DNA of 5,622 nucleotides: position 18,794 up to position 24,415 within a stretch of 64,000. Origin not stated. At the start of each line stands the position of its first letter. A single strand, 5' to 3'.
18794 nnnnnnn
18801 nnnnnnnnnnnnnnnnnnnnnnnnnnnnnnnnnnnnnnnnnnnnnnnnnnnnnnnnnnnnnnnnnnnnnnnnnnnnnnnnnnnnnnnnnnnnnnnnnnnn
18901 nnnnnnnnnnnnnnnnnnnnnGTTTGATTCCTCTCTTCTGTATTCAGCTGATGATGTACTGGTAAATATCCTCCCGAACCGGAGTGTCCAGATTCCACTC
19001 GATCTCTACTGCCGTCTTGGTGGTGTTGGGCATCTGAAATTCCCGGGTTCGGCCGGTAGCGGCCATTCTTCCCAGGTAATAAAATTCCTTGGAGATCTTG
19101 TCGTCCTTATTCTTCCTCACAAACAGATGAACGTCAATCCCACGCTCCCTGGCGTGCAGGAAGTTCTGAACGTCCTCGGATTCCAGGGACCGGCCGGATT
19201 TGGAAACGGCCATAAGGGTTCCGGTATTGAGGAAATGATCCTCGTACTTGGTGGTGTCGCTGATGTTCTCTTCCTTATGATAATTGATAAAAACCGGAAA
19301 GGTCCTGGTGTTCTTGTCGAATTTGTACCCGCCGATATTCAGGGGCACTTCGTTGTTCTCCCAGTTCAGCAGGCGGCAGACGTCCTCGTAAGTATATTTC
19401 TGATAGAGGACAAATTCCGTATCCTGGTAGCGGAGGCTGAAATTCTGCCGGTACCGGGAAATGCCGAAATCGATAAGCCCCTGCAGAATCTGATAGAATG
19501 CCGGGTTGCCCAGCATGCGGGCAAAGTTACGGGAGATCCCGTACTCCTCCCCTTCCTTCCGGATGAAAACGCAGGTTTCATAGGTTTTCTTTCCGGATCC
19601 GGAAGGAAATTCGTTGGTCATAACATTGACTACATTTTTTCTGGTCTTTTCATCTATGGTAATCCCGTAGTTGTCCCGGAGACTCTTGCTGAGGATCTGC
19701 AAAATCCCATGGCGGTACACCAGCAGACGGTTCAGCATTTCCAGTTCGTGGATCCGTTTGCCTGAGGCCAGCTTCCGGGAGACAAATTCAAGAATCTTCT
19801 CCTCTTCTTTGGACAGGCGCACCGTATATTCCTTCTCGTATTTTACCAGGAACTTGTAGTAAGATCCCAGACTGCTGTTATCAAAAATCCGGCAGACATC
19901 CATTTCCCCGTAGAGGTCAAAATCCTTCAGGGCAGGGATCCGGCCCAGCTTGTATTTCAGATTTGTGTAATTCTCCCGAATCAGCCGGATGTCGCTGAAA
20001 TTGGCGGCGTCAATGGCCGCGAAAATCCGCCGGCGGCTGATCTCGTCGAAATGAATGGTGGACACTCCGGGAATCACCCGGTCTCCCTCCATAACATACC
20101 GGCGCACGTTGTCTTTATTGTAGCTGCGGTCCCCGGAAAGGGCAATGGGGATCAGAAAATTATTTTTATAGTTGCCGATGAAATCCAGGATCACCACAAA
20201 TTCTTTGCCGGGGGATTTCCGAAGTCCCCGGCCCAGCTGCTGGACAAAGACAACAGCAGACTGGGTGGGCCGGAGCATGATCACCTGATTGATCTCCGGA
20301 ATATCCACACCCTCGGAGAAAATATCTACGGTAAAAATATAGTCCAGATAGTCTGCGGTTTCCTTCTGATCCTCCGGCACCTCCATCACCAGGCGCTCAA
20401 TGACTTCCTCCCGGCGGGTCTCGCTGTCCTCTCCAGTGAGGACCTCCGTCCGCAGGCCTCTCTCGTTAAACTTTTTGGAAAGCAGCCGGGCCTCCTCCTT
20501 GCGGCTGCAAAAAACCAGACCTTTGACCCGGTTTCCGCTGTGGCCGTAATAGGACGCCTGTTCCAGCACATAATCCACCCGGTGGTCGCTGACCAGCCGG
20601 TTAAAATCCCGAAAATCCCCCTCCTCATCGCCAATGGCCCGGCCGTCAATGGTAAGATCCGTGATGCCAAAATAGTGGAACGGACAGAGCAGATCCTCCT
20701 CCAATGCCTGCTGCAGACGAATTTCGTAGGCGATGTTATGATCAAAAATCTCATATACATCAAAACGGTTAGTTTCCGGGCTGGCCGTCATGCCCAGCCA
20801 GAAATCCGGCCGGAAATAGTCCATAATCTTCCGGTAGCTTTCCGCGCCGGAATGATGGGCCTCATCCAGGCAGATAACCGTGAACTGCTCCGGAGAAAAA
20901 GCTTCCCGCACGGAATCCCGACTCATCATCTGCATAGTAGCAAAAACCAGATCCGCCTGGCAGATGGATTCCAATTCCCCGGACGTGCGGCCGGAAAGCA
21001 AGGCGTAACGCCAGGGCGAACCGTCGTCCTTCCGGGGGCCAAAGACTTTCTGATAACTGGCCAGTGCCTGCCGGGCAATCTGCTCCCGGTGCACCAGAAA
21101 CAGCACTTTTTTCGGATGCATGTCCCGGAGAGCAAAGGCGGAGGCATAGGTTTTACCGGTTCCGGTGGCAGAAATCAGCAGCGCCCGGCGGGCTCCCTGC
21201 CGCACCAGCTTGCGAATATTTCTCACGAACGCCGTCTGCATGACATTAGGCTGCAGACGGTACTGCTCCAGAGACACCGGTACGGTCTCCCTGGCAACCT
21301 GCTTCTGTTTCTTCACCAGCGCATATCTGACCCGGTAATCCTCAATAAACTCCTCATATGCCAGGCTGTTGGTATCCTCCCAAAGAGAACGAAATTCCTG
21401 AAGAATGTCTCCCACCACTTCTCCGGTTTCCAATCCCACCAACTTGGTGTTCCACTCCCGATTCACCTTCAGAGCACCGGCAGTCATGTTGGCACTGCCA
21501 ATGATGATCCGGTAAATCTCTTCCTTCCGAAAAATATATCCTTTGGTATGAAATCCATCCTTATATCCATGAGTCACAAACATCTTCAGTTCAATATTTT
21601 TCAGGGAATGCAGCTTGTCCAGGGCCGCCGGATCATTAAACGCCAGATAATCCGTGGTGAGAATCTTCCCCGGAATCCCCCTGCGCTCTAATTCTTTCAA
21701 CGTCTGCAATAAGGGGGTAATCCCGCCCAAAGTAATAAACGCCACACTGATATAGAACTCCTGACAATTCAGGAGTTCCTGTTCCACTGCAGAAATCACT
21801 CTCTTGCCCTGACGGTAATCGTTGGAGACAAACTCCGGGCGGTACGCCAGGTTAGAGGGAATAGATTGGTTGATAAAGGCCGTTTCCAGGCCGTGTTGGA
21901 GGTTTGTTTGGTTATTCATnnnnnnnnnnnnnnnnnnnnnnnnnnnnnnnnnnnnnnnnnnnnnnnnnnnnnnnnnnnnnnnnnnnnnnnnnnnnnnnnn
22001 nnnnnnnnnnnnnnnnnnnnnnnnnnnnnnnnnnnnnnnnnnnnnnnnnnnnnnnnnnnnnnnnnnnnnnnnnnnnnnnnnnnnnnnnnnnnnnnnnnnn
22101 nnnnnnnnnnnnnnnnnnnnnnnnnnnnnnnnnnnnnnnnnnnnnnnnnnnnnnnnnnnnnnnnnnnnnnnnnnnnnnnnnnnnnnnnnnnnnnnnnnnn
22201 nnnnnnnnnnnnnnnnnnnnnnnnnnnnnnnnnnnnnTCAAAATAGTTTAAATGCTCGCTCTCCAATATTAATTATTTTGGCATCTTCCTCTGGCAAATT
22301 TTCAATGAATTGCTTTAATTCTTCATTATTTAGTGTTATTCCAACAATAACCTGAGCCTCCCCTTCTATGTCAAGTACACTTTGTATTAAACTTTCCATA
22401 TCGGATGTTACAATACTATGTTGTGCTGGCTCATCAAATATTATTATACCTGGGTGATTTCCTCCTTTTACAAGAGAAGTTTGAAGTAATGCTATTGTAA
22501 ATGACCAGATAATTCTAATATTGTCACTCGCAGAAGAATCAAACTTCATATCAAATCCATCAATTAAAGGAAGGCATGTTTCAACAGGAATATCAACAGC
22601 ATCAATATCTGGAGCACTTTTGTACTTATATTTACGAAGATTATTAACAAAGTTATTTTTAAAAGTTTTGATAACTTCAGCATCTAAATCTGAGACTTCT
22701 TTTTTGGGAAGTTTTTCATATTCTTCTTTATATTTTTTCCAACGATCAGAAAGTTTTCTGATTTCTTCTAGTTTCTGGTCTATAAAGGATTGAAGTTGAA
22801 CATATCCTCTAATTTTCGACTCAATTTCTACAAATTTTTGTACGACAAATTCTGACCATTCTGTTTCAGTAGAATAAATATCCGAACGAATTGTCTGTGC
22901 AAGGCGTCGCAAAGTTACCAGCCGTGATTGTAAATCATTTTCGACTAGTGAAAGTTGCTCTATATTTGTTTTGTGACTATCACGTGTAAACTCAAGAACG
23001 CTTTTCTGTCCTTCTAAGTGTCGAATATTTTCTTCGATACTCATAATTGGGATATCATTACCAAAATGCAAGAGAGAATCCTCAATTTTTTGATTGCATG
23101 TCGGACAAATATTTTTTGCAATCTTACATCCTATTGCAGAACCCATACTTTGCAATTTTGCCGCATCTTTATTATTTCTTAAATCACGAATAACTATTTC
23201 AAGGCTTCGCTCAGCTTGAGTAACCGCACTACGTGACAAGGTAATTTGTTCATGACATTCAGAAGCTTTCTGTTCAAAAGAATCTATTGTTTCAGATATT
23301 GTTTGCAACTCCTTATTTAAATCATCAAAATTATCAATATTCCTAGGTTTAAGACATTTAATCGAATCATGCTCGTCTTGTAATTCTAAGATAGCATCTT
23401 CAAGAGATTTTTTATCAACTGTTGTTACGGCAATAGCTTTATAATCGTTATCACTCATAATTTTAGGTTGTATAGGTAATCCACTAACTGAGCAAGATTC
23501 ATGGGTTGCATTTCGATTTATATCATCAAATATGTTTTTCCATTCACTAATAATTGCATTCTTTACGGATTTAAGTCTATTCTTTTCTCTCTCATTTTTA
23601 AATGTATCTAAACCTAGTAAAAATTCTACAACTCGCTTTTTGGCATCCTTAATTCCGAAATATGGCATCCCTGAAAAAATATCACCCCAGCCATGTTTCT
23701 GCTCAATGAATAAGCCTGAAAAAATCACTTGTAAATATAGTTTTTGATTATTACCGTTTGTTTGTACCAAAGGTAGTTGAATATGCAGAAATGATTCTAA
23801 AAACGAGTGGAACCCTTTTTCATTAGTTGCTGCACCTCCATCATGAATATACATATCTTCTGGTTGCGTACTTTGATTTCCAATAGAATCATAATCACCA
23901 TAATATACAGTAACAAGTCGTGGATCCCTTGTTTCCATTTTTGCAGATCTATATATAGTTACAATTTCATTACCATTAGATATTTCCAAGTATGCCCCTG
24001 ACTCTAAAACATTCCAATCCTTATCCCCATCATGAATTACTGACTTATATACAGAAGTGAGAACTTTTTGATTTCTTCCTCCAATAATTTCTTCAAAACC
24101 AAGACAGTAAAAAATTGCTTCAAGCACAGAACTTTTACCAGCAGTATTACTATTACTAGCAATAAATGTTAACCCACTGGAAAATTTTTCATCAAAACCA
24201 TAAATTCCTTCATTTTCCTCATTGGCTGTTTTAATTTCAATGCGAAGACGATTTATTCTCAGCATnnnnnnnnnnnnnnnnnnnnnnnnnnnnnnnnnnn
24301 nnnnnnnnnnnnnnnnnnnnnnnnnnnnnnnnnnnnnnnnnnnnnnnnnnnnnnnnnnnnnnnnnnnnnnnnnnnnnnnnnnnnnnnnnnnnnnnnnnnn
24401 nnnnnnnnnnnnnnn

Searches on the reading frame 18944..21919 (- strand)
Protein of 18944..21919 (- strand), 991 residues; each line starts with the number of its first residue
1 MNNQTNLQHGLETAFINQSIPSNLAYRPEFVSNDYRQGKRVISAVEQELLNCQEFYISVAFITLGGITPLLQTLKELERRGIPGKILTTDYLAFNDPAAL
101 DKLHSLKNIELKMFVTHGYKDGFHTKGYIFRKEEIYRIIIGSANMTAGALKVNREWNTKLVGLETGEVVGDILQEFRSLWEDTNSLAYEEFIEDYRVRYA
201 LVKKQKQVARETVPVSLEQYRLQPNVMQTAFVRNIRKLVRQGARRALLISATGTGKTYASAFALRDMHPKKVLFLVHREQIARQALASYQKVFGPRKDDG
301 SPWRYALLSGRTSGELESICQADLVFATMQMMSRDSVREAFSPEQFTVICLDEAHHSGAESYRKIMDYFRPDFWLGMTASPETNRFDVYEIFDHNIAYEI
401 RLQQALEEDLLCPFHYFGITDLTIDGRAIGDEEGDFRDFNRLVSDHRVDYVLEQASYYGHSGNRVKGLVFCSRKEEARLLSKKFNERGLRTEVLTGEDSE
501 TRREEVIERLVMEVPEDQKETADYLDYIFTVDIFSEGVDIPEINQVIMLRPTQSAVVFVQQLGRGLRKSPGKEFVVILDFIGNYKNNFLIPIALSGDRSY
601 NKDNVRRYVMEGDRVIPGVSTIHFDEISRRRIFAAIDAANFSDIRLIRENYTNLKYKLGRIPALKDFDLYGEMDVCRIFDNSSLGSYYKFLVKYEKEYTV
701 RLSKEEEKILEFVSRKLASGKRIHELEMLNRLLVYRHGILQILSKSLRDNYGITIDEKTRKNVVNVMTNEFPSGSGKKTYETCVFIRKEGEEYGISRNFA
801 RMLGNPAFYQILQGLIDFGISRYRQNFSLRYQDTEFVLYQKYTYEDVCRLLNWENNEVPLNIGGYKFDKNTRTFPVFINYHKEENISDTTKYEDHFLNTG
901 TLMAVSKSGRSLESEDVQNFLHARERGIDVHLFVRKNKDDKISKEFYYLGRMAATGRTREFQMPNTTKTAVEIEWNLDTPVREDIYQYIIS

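Call 103: search_protein_families(library=pfam, proteins=[window:18944-21919:-], max_evalue=0.001)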
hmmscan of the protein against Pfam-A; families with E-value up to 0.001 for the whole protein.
window:18944-21919:- (991 aa): 6 families
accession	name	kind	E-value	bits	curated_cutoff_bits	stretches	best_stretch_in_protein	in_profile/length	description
PF11907.13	DUF3427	-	2.8e-96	322.5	27.7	1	712-989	1-279/280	Domain of unknown function (DUF3427)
PF04851.21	ResIII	-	1.6e-33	116.4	22.5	1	222-382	2-163/164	Type III restriction enzyme, res subunit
PF13091.12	PLDc_2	-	1.1e-11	45.1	27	1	68-180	23-132/132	PLD-like domain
PF00271.37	Helicase_C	-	1.4e-11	45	23.5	1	460-568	11-109/110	Helicase conserved C-terminal domain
PF00270.35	DEAD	-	3e-09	37.3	26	1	241-382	13-161/167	DEAD/DEAH box helicase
PF18766.7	SWI2_SNF2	-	4.6e-08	33.4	26.7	1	231-418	5-192/221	SWI2/SNF2 ATPase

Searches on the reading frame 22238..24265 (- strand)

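Call 3: search_protein_families(library=pfam, proteins=[window:22238-24265:-], max_evalue=0.1)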
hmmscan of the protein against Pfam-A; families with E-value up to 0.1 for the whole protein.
window:22238-24265:- (675 aa): 2 families
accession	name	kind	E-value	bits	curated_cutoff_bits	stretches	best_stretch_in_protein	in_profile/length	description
PF02463.25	SMC_N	-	0.0041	17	40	1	26-79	20-67/220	RecF/RecN/SMC N terminal domain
PF13476.12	AAA_23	-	0.011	16.9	27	1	28-332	17-198/201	AAA domain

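Call 4: search_protein_families(library=padloc, proteins=[window:22238-24265:-], max_evalue=0.1)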
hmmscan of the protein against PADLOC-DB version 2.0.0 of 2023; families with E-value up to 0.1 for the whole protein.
window:22238-24265:- (675 aa): 16 families
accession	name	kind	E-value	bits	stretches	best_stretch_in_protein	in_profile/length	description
PDLC03863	LmuB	-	2.9e-104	347.9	1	1-643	2-578/610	-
PDLC03860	LmuB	-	2.8e-30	103.4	1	18-651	17-527/565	-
PDLC03859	LmuB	-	1.2e-29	102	1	2-644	3-584/611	-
PDLC03864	LmuB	-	1.1e-19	68.4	2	2-55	44-97/657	-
PDLC03862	LmuB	-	2.5e-18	63.8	2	284-615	228-567/643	-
PDLC03865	LmuB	-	3e-18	63.5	3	577-632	906-962/1007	-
PDLC00252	LmuB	-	1.6e-12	45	2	27-101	22-96/554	AAA ATPase domain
PDLC00262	LmuB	-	2.9e-12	44.2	2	147-640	102-552/588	AAA ATPase domain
PDLC00259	LmuB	-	6.6e-10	36.4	2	148-641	103-553/588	AAA ATPase domain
PDLC00257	LmuB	-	1.3e-06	25.6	2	314-668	226-547/571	AAA ATPase domain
PDLC04663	PDC-M46B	-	6e-05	20.2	1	27-100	18-90/483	-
PDLC00263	LmuB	-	8.6e-05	20.5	0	27-59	22-53/204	AAA ATPase domain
PDLC00253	LmuB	-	0.00038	17.1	1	283-649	198-523/567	AAA ATPase domain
PDLC03839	LeoA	-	0.0071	13.5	1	448-531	479-554/559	-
PDLC00258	LmuB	-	0.014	12.8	1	27-61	23-57/376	AAA ATPase domain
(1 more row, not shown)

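Call 7: search_protein_families(library=ncbifam, proteins=[window:22238-24265:-], max_evalue=0.1)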
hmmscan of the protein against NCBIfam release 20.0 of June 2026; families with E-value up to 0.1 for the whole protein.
window:22238-24265:- (675 aa): 7 families
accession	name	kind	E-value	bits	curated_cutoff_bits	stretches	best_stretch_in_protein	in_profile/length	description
TIGR02169.1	SMC_prok_A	equivalog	3.8e-06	24.9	729.4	2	279-367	382-470/1165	chromosome segregation protein SMC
NF045487.1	ASRP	equivalog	1.7e-05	23.6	300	1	287-520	222-396/593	archaea-specific SMC-related protein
NF002572.0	PRK02224.1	equivalog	9.5e-05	20.9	1087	0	286-436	359-499/888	DNA double-strand break repair ATPase Rad50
NF003034.1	PRK03918.1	equivalog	0.0024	15.9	700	0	411-529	220-335/878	DNA double-strand break repair ATPase Rad50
NF041034.1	Rad50_Sulf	equivalog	0.0048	14.8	1000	1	280-368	514-602/872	DNA double-strand break repair ATPase Rad50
NF041378.1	XopZ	subfamily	0.018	13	1300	1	273-484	146-341/1292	XopZ family type III secretion system effector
NF041035.1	Rad50_Halo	equivalog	0.039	12.3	1000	0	387-519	454-577/883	DNA double-strand break repair ATPase Rad50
